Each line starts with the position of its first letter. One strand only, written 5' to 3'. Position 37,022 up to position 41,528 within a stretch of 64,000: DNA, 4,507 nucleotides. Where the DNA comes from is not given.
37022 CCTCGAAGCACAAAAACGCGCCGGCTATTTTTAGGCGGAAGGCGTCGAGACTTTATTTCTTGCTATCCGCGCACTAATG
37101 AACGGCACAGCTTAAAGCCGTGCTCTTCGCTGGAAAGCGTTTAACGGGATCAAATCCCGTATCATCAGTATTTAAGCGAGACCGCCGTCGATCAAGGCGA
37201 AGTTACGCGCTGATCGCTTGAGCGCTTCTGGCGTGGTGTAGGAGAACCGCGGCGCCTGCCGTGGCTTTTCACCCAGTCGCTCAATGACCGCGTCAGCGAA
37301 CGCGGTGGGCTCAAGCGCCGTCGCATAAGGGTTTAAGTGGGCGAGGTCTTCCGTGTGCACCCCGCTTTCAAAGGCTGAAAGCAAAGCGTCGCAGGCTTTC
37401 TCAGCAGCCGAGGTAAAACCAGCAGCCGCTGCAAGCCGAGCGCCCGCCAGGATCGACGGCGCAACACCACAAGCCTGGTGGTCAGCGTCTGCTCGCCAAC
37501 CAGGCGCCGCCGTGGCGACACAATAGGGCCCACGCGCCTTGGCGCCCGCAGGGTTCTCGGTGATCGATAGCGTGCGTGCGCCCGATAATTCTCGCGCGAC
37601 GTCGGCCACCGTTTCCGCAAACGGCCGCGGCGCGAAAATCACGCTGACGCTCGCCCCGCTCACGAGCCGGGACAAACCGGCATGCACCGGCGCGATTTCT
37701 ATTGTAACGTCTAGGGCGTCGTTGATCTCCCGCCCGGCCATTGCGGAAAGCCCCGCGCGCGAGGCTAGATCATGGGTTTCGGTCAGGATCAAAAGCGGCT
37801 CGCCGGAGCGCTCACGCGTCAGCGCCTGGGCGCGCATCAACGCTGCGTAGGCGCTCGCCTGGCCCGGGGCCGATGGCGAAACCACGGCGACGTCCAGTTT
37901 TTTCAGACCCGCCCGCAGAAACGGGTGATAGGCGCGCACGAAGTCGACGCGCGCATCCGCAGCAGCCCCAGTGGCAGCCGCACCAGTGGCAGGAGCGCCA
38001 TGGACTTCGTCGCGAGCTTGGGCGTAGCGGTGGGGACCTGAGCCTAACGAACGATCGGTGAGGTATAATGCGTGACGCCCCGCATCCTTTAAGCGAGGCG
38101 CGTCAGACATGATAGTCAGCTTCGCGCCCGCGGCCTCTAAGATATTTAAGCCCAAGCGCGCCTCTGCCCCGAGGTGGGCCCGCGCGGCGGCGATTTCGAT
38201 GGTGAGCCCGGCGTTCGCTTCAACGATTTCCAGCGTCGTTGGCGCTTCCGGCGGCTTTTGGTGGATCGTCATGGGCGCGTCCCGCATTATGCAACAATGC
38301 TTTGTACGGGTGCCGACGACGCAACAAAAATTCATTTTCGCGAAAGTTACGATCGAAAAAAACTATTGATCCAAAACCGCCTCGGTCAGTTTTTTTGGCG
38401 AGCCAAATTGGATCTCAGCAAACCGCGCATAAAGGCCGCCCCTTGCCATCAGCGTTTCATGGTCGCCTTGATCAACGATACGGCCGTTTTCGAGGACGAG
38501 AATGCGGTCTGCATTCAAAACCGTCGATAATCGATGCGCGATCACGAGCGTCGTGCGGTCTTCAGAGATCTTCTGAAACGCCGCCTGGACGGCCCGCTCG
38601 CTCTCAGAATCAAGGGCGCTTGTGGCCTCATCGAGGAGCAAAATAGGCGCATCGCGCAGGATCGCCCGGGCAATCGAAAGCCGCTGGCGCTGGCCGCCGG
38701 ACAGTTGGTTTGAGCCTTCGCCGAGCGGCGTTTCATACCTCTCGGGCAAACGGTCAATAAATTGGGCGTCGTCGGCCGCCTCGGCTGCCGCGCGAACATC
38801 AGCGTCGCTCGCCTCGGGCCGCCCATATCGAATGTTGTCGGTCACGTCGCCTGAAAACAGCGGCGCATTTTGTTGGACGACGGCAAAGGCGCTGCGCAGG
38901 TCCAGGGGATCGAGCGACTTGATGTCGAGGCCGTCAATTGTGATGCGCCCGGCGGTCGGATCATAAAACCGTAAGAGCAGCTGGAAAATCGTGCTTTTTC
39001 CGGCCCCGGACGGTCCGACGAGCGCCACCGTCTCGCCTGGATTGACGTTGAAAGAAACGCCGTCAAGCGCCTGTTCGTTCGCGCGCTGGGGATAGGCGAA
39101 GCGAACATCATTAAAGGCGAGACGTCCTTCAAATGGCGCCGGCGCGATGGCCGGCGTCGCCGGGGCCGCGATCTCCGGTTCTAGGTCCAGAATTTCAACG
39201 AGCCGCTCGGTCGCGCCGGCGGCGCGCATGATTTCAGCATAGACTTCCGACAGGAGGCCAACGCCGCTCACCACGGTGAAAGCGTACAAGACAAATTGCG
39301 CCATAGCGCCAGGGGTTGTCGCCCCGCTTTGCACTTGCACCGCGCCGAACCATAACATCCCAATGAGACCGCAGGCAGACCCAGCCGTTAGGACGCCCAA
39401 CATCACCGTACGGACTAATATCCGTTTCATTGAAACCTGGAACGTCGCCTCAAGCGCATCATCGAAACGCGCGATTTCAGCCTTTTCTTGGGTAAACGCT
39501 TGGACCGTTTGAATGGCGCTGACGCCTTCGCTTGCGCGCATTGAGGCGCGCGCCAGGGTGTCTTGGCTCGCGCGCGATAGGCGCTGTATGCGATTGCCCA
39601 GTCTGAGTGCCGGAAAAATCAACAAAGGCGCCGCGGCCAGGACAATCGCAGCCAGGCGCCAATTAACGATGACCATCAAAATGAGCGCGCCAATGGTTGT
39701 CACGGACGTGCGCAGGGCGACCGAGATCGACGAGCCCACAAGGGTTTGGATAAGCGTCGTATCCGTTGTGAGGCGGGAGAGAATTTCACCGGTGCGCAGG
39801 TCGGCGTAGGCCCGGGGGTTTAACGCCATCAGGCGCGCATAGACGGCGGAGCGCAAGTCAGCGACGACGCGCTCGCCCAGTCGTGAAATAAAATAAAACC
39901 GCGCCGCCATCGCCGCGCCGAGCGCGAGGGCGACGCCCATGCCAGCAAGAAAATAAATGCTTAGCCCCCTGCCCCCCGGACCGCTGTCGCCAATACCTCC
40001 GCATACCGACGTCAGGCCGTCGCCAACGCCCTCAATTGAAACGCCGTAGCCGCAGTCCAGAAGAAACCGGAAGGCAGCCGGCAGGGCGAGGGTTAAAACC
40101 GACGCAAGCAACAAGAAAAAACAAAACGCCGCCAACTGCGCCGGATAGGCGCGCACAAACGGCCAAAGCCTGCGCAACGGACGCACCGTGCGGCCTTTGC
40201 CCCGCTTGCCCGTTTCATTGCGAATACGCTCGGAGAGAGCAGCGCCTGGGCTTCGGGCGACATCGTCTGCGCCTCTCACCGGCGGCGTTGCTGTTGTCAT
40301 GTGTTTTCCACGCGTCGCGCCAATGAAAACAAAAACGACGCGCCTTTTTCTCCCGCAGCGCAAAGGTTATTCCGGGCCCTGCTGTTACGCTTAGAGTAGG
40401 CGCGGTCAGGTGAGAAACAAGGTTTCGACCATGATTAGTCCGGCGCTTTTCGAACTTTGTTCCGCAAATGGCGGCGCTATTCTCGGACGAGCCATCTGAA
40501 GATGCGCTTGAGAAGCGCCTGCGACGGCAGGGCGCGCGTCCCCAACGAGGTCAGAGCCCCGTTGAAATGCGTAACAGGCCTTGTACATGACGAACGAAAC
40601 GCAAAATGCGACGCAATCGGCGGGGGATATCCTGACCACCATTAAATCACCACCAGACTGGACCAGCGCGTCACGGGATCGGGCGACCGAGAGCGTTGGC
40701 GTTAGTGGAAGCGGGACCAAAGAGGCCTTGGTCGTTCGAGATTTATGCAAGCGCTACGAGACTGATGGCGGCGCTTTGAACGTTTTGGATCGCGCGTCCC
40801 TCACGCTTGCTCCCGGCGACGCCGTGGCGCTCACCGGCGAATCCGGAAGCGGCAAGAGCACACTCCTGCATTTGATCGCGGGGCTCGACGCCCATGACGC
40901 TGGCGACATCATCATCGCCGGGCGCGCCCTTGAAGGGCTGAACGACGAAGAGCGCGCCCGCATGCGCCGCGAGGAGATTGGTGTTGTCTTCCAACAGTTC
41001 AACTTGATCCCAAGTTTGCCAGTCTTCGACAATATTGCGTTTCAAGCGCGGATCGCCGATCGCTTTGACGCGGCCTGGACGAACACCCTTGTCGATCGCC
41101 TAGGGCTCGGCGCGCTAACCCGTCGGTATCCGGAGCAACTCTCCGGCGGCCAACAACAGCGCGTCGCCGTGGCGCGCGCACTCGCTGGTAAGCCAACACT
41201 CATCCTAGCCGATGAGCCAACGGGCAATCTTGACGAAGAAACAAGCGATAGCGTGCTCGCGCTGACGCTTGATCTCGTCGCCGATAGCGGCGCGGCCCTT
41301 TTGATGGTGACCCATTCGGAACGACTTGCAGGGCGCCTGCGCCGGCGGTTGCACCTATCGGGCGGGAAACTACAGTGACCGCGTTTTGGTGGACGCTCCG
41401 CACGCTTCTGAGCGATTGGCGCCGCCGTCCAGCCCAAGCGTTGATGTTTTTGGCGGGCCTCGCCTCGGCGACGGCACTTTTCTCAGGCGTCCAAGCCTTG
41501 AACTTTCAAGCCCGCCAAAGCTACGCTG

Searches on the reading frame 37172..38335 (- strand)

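Call 17: search_protein_families(library=ncbifam, proteins=[window:37172-38335:-], max_evalue=0.00001)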
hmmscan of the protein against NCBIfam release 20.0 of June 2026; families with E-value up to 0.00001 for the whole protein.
window:37172-38335:- (387 aa): 2 families
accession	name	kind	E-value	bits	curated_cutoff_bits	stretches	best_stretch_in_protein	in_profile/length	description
NF006673.0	PRK09222.1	equivalog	7.8e-08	31.7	509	1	231-371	222-358/482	NADP-dependent isocitrate dehydrogenase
TIGR02924.1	ICDH_alpha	equivalog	1.3e-07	31.1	561.35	1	219-369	205-352/473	isocitrate dehydrogenase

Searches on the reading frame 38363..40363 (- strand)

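Call 17: search_protein_families(library=ncbifam, proteins=[window:38363-40363:-], max_evalue=0.00001)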
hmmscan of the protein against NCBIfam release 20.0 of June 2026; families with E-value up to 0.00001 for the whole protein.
window:38363-40363:- (666 aa): 185 families (the best 25 are shown)
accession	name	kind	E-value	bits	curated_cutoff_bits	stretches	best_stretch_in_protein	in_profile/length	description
TIGR02204.1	MsbA_rel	hypoth_equivalog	5.3e-221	735.3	780.4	1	135-653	58-576/576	ABC transporter, permease/ATP-binding protein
TIGR00958.1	3a01208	subfamily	1.1e-143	480.1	874.6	1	162-647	228-709/711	antigen peptide transporter 2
TIGR02203.1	MsbA_lipidA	equivalog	2.3e-139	465.5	602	1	64-654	3-571/572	lipid A export permease/ATP-binding protein MsbA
NF008381.0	PRK11176.1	equivalog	3.4e-112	375.7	867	1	144-654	74-581/582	lipid A ABC transporter ATP-binding protein/permease MsbA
NF052233.1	CphA_assoc_ABC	equivalog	5.6e-110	368.9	880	1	131-653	225-744/766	cyanophycin metabolism-associated ABC transporter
NF010178.0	PRK13657.1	equivalog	9.8e-109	364.4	733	1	160-653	81-571/588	glucan ABC transporter ATP-binding protein/ permease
NF045513.1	HepA_fam_ABC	equivalog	1.5e-105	353.9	725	1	159-652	119-609/610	heterocyst formation ABC transporter subunit HepA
TIGR01846.1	type_I_sec_HlyB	subfamily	4.6e-103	345.8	725.55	1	140-652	184-692/694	type I secretion system permease/ATPase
TIGR03375.1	type_I_sec_LssB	subfamily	3.1e-97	326.6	693.1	1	141-639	194-689/696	type I secretion system permease/ATPase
TIGR03797.1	NHLM_micro_ABC2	equivalog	1.3e-95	321.4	709.4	1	139-652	180-685/686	NHLP bacteriocin export ABC transporter permease/ATPase subunit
TIGR03796.1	NHLM_micro_ABC1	equivalog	1.6e-89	301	853.3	1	138-648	196-708/710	NHLP family bacteriocin export ABC transporter peptidase/permease/ATPase subunit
NF008364.0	PRK11160.1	equivalog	1.3e-84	284.8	630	1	165-649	90-572/575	heme ABC transporter ATP-binding protein/permease CydC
TIGR01192.1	chvA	subfamily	8.6e-84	282.2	585.4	1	143-647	66-565/585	glucan export ABC transporter ATP-binding protein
TIGR02868.1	CydC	equivalog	6.7e-82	275.8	329.05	1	165-612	83-530/530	thiol reductant ABC exporter subunit CydC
TIGR02857.1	CydD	equivalog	7.8e-80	269.3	435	1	134-624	43-529/529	thiol reductant ABC exporter subunit CydD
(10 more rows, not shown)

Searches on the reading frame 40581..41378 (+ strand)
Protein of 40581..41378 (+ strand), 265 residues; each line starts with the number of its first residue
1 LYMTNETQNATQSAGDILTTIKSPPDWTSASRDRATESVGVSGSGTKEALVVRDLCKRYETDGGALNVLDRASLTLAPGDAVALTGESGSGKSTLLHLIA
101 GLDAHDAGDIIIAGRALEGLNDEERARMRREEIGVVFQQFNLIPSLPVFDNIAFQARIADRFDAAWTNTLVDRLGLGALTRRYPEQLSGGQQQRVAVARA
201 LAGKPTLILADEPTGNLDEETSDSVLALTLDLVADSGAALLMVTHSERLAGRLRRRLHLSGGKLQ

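Call 61: search_protein_families(library=pfam, proteins=[window:40581-41378:+], max_evalue=0.0001)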
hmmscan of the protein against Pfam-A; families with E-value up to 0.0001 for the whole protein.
window:40581-41378:+ (265 aa): 2 families
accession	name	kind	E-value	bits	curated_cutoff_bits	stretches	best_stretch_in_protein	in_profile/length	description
PF00005.33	ABC_tran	-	7.9e-34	117.6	25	1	69-214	1-136/137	ABC transporter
PF13555.12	AAA_29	-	7.6e-05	22.8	27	0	71-96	14-39/61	P-loop containing region of AAA domain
